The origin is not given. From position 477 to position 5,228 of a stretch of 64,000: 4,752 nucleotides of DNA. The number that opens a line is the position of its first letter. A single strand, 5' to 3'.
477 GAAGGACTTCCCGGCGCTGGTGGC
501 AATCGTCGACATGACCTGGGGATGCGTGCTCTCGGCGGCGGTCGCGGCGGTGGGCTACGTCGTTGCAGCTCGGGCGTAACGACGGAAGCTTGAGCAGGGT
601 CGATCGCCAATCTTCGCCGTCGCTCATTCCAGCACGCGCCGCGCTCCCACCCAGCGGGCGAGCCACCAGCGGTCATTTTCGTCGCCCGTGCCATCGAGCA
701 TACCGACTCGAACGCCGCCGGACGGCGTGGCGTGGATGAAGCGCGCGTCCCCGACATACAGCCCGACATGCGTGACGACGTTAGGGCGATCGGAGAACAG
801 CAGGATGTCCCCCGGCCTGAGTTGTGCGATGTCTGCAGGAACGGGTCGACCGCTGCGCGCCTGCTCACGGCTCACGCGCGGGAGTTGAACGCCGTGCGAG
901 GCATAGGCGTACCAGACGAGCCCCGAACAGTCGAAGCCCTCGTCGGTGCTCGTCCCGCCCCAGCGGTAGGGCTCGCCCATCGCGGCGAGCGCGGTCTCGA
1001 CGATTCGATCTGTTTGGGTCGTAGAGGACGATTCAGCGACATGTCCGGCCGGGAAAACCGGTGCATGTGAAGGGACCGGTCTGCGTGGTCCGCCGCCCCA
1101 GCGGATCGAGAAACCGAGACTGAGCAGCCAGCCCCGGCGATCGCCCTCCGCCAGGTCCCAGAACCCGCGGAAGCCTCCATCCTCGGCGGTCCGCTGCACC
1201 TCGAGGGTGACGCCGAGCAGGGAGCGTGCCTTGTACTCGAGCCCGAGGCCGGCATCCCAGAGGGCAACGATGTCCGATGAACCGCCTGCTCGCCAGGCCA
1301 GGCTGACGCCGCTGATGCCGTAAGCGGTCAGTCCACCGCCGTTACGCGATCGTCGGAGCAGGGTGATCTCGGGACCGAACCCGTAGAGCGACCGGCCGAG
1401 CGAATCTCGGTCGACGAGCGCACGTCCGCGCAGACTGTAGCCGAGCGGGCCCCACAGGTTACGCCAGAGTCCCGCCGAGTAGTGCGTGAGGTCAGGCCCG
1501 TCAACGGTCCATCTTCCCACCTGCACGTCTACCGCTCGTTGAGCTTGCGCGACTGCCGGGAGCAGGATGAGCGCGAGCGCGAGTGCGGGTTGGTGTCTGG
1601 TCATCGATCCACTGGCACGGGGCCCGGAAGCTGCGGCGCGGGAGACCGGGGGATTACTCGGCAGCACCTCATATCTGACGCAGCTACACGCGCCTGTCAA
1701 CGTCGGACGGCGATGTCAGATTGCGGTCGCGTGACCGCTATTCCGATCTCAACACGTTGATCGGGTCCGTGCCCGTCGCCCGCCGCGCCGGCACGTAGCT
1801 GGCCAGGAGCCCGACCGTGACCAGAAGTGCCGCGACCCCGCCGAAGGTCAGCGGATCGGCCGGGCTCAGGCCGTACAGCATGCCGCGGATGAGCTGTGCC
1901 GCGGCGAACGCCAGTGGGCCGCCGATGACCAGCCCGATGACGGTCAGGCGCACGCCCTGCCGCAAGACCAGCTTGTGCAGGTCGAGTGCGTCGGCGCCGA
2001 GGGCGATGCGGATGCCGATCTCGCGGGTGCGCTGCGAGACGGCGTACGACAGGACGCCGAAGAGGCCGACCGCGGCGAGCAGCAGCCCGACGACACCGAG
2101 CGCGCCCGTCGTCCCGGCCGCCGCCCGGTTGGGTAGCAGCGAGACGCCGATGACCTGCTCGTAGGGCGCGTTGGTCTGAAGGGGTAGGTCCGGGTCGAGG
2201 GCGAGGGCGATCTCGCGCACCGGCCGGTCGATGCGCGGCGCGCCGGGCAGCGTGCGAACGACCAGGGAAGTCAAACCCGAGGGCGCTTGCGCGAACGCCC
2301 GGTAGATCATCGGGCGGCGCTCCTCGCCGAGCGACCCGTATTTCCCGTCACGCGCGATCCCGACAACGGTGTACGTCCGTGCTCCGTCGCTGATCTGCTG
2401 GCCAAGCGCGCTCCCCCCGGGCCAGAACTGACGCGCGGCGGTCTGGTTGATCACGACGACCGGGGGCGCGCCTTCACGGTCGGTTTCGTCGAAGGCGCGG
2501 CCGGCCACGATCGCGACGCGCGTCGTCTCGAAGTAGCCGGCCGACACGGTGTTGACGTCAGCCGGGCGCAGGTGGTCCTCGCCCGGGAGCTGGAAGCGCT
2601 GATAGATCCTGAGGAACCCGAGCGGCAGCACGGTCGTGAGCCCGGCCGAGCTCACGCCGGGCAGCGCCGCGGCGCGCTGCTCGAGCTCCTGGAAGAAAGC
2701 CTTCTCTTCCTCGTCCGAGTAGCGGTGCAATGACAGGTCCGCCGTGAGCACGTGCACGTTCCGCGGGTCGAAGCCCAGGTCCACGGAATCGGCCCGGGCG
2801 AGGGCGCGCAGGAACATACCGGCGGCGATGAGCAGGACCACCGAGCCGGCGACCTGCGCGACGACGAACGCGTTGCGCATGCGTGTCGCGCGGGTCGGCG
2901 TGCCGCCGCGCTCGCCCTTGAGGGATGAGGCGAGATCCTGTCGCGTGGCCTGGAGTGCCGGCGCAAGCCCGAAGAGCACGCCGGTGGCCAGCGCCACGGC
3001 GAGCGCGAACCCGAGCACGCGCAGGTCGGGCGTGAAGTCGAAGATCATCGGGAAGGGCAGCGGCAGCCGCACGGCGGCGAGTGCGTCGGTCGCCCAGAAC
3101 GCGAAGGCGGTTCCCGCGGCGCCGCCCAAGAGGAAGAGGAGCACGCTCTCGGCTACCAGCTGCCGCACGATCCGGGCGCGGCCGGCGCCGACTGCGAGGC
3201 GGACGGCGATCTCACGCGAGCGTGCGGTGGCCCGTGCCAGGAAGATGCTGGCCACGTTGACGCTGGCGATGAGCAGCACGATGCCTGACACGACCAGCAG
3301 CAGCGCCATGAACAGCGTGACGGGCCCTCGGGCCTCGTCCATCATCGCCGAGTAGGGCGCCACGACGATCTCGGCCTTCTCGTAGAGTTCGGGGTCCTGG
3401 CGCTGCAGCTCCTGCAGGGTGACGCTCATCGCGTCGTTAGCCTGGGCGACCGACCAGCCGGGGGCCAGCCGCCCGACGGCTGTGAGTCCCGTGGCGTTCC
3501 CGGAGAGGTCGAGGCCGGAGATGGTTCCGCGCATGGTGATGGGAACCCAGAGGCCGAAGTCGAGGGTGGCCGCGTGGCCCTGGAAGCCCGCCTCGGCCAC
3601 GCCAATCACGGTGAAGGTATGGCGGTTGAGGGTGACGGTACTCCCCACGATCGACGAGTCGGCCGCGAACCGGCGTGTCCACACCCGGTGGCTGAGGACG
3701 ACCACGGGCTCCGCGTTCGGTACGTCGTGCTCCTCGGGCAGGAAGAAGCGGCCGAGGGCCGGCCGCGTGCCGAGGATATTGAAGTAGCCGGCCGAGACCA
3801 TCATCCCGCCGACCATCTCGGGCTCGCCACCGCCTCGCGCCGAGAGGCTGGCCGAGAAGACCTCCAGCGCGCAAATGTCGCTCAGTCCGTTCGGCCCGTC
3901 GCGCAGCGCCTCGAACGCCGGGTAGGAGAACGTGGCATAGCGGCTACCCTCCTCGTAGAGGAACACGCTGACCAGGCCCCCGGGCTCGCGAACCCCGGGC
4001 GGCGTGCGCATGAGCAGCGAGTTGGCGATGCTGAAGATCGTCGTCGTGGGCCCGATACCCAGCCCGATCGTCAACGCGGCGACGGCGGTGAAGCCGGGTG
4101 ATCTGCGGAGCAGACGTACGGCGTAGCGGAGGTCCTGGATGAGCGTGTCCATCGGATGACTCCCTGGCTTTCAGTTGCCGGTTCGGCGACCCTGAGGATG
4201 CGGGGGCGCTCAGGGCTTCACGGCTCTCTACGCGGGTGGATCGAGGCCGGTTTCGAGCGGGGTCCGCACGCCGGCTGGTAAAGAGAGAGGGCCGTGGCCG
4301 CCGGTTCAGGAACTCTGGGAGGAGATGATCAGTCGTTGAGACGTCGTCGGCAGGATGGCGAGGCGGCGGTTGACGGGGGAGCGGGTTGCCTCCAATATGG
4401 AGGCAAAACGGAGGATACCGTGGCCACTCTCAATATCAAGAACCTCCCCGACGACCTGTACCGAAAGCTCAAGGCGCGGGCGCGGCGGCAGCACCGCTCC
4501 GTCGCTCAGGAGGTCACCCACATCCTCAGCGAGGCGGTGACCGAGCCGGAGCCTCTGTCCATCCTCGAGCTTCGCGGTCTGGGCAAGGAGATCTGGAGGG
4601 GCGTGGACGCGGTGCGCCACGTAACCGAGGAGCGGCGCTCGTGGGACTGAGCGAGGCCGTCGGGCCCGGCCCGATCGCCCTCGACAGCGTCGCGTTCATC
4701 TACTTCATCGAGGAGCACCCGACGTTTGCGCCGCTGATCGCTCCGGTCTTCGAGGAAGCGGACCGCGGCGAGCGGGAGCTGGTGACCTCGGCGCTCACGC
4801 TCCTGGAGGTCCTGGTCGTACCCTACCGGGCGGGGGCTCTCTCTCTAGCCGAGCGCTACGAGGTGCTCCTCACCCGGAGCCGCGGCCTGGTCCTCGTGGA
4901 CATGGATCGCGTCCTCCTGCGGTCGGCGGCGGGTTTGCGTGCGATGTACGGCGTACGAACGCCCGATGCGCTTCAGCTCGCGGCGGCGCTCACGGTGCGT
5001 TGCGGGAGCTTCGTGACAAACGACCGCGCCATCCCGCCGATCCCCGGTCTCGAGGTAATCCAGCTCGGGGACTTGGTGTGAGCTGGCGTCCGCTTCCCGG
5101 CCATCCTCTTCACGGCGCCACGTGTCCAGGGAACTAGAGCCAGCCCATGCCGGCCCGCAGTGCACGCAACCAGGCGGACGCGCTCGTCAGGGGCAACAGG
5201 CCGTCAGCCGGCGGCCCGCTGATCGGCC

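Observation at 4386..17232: Candidate secreted toxin / export / immunity island: vapBC - CDCL - Gly-rich beta-helix lipoprotein - ABC-2 pair - TonB receptor - LVIVD propeller - CPBP(Abi) protease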

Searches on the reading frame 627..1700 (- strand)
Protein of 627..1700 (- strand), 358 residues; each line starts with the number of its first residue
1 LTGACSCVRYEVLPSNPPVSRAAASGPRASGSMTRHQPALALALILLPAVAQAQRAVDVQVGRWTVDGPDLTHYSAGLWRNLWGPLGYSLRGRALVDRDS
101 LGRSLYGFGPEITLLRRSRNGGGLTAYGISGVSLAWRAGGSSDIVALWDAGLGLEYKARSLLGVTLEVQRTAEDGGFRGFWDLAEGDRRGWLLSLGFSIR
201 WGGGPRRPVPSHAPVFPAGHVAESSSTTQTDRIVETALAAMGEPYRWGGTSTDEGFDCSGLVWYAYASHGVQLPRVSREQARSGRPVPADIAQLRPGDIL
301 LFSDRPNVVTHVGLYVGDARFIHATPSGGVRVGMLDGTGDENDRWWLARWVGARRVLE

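Call 40: search_protein_families(library=pfam, proteins=[window:627-1700:-], max_evalue=0.001)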
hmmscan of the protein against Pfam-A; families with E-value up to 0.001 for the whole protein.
window:627-1700:- (358 aa): 2 families
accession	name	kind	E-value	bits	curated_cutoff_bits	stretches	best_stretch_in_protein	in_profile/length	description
PF00877.26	NLPC_P60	-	2.5e-25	88.9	23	1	242-338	1-94/105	NlpC/P60 family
PF05708.18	Peptidase_C92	-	8.6e-05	23.1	27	0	225-276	76-128/166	Permuted papain-like amidase enzyme, YaeF/YiiX, C92 family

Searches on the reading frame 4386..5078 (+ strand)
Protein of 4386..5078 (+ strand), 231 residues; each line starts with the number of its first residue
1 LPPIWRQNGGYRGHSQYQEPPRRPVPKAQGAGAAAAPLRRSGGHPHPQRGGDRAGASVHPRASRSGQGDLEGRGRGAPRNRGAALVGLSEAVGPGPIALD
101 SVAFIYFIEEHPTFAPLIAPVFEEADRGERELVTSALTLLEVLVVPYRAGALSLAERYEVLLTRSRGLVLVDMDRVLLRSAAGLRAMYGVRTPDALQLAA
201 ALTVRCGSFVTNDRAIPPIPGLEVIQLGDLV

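Call 5: search_protein_families(library=pfam, proteins=[window:4386-5078:+], max_evalue=0.01)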
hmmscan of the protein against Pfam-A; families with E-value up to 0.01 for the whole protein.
window:4386-5078:+ (231 aa): 1 family
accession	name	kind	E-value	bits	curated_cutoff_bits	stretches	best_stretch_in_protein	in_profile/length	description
PF01850.27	PIN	-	1.9e-11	45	23.6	1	98-216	2-114/120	PIN domain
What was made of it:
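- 4394..5209 (+): VapBC toxin-antitoxin indel (VapB 4420-4650, VapC 4641-5081). Not part of the module; a strain-specific insertion. Pfam PIN (call 5).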
